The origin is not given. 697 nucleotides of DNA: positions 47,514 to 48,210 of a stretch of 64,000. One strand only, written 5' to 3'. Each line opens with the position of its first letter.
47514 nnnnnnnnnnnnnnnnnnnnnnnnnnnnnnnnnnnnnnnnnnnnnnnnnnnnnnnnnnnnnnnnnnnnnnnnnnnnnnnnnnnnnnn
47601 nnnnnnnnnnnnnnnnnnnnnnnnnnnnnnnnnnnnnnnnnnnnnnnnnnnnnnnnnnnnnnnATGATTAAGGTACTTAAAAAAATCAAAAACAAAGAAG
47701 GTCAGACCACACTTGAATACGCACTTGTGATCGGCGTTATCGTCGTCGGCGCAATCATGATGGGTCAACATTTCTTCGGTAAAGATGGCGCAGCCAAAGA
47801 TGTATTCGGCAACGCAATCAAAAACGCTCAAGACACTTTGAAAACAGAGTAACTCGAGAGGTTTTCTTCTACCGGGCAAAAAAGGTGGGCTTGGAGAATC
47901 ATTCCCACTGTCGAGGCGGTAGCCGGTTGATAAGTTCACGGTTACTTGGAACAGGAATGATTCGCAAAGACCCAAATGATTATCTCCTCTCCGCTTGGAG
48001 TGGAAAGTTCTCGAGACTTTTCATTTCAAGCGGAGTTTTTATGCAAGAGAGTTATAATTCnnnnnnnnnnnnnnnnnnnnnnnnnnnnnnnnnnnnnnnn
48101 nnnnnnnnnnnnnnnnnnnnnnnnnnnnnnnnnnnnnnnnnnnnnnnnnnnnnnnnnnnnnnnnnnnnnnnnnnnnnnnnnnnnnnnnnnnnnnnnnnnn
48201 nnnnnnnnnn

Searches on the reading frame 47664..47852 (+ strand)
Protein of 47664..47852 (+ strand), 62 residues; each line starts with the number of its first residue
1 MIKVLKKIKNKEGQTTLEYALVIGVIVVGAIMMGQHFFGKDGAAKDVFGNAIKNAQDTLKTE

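Call 14: find_encoding_contigs(protein=window:47664-47852:+, flank=3000, max_places=10)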
Protein window:47664-47852:+ (62 aa): no gene with exactly this product is on record in the collection.

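Call 31: find_homologous_proteins(query=window:47664-47849:+, max_evalue=0.001)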
Query window:47664-47849:+ (62 aa): 17 proteins with E <= 0.001 among 17 candidates.
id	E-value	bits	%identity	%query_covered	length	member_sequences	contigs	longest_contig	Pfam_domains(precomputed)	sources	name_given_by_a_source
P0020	1.3e-28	114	98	98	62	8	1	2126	-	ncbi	-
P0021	5.0e-25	103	87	98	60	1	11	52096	-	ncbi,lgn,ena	-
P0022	8.5e-24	99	87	100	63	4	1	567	-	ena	-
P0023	1.4e-22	95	84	100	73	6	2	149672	-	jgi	jgi:uncharacterized protein (UPF0333 family)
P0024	5.0e-20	87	79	98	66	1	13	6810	-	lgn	-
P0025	7.9e-20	87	72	98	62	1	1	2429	-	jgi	jgi:uncharacterized protein (UPF0333 family)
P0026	1.1e-19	86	76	100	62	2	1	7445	-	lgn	-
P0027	4.0e-19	85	74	98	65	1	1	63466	-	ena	-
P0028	1.2e-18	83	75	98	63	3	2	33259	-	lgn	-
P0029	5.8e-17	78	71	95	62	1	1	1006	-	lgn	-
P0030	1.9e-16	76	67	98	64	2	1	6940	-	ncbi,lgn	-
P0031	1.3e-15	74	66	98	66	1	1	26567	-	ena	-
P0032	5.1e-15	72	68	100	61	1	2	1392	-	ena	-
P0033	6.2e-15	72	64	95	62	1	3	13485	-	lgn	-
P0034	2.3e-14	70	63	97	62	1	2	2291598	-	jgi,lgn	jgi:uncharacterized protein (UPF0333 family)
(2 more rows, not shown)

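Call 32: find_encoding_contigs(protein=P0021, flank=10000, max_places=10)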
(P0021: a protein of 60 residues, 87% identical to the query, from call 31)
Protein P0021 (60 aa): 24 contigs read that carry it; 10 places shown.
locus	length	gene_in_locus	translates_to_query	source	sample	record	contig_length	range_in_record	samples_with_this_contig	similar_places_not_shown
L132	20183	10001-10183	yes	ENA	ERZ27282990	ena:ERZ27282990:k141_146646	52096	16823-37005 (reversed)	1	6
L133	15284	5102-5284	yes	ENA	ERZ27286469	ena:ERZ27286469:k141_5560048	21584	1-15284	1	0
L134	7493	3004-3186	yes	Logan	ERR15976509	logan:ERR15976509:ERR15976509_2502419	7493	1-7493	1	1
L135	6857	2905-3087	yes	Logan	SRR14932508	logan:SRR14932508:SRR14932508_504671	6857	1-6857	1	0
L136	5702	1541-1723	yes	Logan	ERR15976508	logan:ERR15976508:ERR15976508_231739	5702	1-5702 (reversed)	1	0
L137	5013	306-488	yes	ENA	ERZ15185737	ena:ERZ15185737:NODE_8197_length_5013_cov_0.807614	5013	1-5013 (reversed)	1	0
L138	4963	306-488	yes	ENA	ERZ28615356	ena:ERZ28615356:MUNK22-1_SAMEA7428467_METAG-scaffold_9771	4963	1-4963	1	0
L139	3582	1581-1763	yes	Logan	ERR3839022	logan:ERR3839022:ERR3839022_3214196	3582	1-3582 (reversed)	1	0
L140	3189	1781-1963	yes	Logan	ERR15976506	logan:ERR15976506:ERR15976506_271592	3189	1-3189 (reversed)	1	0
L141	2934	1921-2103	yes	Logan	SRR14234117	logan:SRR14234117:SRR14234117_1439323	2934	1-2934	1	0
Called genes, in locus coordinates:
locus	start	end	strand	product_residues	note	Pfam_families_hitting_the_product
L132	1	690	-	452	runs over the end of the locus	PF08308:PEGA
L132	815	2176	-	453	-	PF08308:PEGA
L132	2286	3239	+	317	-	PF00482:T2SSF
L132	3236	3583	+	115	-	PF02643:DUF192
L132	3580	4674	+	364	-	PF16697:Yop-YscD_cpl, PF00498:FHA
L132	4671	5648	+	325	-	PF16697:Yop-YscD_cpl, PF00498:FHA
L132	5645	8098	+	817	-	PF00498:FHA, PF16697:Yop-YscD_cpl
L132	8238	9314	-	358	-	-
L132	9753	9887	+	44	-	-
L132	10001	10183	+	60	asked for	-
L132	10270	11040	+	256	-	PF07811:TadE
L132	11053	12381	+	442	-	-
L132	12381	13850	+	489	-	-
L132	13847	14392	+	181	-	-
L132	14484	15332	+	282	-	PF08666:SAF, PF16976:RcpC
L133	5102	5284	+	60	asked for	-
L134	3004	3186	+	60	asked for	-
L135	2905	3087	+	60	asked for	-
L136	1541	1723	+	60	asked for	-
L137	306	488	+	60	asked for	-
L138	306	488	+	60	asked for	-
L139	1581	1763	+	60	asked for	-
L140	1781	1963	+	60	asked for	-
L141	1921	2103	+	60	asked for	-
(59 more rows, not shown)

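Call 33: find_encoding_contigs(protein=P0023, flank=10000, max_places=4)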
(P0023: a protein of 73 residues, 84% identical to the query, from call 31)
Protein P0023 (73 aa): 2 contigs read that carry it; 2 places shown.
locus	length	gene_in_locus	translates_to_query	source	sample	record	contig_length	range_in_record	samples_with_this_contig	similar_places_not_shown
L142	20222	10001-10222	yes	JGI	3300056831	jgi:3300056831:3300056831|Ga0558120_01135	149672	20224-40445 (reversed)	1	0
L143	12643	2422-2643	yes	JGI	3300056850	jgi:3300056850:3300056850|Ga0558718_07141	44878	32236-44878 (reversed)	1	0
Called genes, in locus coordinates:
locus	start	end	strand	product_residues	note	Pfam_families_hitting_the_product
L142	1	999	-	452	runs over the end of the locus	PF08308:PEGA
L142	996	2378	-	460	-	PF08308:PEGA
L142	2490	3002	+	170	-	-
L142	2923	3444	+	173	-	PF00482:T2SSF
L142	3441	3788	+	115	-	PF02643:DUF192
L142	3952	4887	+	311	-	-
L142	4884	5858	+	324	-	PF16697:Yop-YscD_cpl, PF00498:FHA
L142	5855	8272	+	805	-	PF00498:FHA, PF16697:Yop-YscD_cpl, PF14559:TPR_19 (faint)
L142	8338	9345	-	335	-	PF00041:fn3 (weak), PF25059:FN3_DSCAM-DSCAML_C (faint)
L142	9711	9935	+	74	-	-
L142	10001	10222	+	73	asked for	-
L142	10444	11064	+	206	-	PF07811:TadE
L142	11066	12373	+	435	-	-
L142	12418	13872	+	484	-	-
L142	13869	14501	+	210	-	-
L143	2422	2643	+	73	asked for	-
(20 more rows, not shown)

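Call 34: find_encoding_contigs(protein=P0027, flank=10000, max_places=4)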
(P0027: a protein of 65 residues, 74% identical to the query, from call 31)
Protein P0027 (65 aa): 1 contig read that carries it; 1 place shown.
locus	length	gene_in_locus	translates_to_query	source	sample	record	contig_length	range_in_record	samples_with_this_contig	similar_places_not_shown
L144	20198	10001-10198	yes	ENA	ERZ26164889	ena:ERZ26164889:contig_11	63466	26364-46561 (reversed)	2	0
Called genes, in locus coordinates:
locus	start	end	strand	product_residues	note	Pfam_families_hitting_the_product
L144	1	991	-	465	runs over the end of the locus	PF08308:PEGA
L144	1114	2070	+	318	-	PF00482:T2SSF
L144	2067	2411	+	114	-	PF02643:DUF192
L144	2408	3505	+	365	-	PF16697:Yop-YscD_cpl, PF00498:FHA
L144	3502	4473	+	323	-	PF16697:Yop-YscD_cpl, PF00498:FHA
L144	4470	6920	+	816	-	PF00498:FHA, PF16697:Yop-YscD_cpl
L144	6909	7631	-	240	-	PF00041:fn3 (weak)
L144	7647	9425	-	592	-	PF00041:fn3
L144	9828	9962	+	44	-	-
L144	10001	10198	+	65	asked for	-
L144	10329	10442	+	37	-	-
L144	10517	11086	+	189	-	-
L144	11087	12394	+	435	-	-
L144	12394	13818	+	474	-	-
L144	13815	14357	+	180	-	-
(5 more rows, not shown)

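Call 79: find_encoding_contigs(protein=P0034, flank=10000, max_places=2)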
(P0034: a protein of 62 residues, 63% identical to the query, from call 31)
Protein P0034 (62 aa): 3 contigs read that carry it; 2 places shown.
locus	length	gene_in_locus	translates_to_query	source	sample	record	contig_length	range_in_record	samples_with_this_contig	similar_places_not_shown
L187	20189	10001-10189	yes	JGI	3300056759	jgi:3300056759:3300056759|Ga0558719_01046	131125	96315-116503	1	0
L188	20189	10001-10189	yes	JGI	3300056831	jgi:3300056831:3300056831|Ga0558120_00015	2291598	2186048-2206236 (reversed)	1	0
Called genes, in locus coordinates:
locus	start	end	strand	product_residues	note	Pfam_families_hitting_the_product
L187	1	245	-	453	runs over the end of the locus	PF08308:PEGA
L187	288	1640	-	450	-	PF08308:PEGA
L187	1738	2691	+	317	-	PF00482:T2SSF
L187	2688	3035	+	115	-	PF02643:DUF192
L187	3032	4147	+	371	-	PF16697:Yop-YscD_cpl, PF00498:FHA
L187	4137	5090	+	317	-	PF16697:Yop-YscD_cpl, PF00498:FHA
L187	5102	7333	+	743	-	PF00498:FHA, PF16697:Yop-YscD_cpl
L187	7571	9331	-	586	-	PF00041:fn3, PF25390:WD40_RLD, PF13540:RCC1_2 (weak), PF00415:RCC1, PF25390:WD40_RLD, PF00415:RCC1, PF13540:RCC1_2 (weak), PF00415:RCC1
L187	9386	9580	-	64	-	-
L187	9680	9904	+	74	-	-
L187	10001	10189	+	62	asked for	-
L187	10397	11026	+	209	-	PF07811:TadE (weak)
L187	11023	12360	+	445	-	-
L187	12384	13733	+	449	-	-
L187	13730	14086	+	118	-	-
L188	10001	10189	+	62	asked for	-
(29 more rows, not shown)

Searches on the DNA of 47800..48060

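Call 9: search_rna_families(source=window, start=47800, end=48060, threshold=evalue, max_evalue=10, show_alignments=3)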
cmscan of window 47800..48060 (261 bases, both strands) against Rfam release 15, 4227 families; matches with E-value up to 10: 3.
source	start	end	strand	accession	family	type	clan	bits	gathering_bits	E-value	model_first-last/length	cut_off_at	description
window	47992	48033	+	RF02322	TtnuHACA15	Gene; snRNA; snoRNA; HACA-box;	-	19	100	0.48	62-103/117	no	Tetrahymena snoRNA TtnuHACA15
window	47987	48041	+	RF02268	MtlS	Gene; sRNA;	-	17.7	80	0.64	1-121/121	no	MtlS RNA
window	47861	47920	+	RF02186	ST7-OT3_4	Gene; lncRNA;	-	11.9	80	1.2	1-73/73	no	ST7 overlapping transcript 3 conserved region 4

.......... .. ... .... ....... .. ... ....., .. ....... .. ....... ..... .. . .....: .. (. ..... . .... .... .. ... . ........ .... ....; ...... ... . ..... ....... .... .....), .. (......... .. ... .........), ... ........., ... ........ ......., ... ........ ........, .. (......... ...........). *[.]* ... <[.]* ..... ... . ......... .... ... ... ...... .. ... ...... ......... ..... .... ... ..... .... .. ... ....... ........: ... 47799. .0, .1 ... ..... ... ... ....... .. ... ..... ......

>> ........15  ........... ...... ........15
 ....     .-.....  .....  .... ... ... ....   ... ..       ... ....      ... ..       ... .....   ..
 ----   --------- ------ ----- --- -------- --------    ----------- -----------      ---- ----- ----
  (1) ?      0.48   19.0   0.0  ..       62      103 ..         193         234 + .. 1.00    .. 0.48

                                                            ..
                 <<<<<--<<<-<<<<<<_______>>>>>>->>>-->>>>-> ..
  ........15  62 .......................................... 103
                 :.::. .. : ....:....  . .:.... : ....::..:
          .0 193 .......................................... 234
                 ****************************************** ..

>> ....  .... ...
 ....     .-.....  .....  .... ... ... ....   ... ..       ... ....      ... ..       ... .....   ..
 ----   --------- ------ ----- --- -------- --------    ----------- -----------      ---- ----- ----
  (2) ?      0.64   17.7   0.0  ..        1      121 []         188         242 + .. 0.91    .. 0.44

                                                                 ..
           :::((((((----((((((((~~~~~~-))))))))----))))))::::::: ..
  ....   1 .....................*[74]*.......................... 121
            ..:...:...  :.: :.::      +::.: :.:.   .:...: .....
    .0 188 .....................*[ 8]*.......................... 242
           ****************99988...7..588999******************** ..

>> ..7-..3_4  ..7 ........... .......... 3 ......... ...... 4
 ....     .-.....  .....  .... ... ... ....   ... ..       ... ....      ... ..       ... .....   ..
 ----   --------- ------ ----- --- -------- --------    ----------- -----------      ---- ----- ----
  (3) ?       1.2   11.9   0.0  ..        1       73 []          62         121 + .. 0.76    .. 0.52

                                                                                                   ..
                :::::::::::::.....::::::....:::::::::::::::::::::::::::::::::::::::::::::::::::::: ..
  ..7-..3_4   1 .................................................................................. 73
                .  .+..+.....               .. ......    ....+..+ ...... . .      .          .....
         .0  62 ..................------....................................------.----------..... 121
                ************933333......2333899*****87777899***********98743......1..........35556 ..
